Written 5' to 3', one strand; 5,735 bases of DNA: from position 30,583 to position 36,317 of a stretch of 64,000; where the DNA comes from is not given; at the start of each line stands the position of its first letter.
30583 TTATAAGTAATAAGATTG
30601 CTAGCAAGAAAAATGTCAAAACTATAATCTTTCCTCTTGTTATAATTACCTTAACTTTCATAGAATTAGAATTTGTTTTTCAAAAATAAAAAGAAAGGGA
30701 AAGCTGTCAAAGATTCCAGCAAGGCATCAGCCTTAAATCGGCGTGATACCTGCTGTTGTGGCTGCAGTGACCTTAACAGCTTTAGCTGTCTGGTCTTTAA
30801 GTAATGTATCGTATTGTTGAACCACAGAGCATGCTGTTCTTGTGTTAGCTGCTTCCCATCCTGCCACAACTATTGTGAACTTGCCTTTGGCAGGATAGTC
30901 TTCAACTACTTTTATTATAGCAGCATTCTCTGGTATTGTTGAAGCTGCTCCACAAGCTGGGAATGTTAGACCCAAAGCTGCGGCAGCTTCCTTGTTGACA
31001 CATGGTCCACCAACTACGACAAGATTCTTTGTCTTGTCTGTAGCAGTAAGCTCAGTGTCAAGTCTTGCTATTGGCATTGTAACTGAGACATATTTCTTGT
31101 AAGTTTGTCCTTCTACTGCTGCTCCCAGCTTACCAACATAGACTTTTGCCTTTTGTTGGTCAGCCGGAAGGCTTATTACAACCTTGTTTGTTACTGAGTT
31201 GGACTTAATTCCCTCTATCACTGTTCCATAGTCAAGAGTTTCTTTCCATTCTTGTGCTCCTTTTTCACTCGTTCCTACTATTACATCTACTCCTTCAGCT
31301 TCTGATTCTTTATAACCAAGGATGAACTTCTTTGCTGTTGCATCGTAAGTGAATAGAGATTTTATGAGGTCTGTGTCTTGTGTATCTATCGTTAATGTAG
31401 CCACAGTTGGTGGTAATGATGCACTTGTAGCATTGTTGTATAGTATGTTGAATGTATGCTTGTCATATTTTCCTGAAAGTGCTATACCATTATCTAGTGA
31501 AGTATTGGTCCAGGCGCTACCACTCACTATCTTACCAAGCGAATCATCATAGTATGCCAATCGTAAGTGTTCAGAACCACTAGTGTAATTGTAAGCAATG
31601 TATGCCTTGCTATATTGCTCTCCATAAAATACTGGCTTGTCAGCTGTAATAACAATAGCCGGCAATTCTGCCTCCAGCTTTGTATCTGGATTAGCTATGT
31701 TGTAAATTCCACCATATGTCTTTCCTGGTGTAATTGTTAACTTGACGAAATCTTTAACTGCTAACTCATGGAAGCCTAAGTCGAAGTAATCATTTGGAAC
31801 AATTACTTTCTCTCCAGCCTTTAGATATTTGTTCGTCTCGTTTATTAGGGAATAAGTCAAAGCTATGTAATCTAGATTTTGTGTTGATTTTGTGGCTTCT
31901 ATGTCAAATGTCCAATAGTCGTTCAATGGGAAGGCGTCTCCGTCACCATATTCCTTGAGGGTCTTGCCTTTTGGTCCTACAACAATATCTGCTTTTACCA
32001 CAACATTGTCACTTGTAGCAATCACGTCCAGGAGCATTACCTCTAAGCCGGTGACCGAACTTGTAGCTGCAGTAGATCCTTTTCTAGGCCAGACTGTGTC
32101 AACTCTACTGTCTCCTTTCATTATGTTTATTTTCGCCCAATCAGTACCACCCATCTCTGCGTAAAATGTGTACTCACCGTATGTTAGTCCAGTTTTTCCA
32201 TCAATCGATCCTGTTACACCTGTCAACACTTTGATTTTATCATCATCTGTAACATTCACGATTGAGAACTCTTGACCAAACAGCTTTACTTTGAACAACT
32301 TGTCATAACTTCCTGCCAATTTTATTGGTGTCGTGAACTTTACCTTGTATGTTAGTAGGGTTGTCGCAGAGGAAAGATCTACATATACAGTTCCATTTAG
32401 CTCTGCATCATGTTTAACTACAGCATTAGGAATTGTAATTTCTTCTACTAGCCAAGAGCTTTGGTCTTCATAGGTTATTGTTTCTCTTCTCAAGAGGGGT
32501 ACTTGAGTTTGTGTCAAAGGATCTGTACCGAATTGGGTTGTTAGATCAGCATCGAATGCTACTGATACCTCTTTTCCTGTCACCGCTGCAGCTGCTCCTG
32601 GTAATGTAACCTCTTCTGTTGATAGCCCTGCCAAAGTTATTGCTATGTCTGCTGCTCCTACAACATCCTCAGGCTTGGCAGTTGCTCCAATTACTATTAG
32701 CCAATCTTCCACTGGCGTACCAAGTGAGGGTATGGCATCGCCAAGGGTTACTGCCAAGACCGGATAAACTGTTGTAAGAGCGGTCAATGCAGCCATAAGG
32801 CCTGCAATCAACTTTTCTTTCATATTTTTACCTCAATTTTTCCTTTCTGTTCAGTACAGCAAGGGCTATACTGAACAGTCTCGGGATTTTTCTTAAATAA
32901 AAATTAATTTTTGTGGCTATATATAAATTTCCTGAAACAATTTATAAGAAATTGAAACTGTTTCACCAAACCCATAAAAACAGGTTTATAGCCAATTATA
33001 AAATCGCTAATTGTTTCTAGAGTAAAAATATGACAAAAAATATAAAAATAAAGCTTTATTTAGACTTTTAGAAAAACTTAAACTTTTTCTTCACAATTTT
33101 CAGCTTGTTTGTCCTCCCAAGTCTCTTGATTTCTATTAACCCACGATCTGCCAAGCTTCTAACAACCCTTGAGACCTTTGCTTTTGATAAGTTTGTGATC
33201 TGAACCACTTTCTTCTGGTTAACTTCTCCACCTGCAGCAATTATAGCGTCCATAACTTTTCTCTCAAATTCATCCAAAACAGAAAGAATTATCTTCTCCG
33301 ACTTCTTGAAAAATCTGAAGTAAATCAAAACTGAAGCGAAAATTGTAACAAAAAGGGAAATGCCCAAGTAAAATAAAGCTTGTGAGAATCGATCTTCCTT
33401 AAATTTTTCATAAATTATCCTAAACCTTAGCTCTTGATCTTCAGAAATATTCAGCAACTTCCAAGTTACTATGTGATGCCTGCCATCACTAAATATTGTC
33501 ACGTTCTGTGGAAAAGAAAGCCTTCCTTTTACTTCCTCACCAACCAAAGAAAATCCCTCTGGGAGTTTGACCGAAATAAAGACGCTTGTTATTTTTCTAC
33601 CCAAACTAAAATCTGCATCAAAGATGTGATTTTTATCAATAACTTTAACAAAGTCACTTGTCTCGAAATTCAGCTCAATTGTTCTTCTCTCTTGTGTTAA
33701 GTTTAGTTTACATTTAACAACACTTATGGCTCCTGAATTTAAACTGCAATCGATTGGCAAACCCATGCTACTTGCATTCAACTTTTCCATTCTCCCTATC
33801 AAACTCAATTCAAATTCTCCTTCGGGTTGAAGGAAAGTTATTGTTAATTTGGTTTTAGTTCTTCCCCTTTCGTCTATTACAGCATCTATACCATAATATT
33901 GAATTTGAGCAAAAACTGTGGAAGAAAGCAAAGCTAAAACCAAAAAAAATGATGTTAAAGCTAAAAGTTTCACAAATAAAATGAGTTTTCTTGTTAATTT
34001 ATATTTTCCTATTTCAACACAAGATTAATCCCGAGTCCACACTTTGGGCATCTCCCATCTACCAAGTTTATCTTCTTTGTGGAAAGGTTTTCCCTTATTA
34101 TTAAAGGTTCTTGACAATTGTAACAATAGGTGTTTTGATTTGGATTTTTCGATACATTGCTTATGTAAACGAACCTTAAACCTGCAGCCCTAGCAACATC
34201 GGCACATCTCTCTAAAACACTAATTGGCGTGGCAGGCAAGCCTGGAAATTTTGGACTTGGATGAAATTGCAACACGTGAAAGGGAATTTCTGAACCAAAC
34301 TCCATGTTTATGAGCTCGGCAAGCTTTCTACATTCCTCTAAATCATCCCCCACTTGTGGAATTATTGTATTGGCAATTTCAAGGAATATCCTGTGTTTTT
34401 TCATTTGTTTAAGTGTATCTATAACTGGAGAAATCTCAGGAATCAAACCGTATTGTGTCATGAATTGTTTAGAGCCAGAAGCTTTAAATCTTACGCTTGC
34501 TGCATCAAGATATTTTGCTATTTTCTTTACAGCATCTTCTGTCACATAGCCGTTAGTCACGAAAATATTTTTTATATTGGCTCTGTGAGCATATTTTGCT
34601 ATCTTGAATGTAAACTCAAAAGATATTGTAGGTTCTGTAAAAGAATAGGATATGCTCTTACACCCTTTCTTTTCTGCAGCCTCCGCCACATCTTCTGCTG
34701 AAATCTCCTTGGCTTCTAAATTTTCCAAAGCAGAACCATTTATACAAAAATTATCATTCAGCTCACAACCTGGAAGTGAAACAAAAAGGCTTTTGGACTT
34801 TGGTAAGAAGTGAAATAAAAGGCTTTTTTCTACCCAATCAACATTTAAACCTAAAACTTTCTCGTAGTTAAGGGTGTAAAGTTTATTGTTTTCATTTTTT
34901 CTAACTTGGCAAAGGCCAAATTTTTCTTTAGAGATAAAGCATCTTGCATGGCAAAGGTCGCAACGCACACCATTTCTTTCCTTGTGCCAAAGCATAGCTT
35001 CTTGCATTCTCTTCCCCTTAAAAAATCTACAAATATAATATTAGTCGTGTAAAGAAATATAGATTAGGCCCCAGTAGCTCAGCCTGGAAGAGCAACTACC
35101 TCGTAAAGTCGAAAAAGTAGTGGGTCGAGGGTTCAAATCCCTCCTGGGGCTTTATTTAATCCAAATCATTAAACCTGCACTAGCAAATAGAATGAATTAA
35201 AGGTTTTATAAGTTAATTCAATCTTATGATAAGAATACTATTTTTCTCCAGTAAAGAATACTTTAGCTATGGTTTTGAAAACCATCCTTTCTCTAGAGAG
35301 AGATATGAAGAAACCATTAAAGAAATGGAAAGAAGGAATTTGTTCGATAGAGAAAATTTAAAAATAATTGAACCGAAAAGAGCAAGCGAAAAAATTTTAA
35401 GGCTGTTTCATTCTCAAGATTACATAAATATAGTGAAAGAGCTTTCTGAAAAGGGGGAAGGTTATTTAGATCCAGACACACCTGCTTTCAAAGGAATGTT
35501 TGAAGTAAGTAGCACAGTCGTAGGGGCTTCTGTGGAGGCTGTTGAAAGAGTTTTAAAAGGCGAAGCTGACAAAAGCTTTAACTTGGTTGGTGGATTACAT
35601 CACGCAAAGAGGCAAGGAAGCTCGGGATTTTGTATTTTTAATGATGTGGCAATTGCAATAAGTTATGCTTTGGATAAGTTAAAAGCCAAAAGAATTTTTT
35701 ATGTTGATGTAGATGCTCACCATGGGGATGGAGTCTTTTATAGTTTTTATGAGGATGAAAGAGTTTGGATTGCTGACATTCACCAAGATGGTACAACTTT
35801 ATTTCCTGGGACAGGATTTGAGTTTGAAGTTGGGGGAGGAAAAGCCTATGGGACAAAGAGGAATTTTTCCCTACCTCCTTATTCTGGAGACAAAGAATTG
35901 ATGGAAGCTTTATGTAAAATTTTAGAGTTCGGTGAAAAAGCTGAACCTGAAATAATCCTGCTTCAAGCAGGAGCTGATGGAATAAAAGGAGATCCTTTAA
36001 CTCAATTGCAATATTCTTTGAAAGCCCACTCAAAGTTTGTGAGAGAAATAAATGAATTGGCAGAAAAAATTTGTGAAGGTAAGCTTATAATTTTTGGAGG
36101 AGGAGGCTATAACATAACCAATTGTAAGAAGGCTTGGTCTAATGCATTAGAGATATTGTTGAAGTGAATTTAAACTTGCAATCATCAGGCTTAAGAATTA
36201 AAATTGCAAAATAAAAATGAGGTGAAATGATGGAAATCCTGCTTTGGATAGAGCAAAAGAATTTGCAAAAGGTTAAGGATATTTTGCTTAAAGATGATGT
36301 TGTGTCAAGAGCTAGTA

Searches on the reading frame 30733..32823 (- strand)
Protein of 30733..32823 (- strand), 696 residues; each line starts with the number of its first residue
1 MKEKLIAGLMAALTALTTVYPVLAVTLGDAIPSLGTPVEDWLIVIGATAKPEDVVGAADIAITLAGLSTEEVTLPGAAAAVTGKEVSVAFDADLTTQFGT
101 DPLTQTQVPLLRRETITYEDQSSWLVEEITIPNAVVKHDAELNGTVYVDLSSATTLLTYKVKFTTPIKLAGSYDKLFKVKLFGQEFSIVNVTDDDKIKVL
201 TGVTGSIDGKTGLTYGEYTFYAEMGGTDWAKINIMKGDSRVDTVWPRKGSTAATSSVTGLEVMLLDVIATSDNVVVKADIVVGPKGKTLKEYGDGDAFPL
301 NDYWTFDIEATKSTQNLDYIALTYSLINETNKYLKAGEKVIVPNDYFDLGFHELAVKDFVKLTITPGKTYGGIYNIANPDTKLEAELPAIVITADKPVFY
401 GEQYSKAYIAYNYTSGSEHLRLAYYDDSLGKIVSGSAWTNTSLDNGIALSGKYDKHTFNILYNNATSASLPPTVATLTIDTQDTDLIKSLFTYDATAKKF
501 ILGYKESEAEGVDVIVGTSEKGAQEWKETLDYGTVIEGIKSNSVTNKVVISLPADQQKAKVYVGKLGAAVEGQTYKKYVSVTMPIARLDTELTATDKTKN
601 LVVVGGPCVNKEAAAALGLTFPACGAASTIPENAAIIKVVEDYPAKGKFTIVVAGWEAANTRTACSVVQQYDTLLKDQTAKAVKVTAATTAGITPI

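Call 10: search_protein_families(library=pfam, proteins=[window:30733-32823:-])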
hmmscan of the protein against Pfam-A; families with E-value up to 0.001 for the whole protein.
window:30733-32823:- (696 aa): 1 family
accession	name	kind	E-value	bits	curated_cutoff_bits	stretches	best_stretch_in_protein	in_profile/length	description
PF05124.17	S_layer_C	-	1.5e-19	70.8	23.9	1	42-666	18-171/177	S-layer like family, outer domain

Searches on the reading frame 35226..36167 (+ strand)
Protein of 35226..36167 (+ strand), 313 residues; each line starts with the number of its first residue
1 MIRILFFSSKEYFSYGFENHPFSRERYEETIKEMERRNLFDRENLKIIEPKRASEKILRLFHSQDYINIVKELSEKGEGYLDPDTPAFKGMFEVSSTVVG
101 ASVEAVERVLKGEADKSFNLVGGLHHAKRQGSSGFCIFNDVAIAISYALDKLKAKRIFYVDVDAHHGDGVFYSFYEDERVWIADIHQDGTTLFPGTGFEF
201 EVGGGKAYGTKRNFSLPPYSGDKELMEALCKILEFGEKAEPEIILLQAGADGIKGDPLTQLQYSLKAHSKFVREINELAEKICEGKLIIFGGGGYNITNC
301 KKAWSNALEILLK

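Call 67: search_protein_families(library=pfam, proteins=[window:35226-36167:+])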
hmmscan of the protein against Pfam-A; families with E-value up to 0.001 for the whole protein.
window:35226-36167:+ (313 aa): 1 family
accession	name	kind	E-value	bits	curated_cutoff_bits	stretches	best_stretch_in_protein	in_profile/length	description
PF00850.24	Hist_deacetyl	-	1.8e-83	280.8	27.9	1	20-310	1-297/298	Histone deacetylase domain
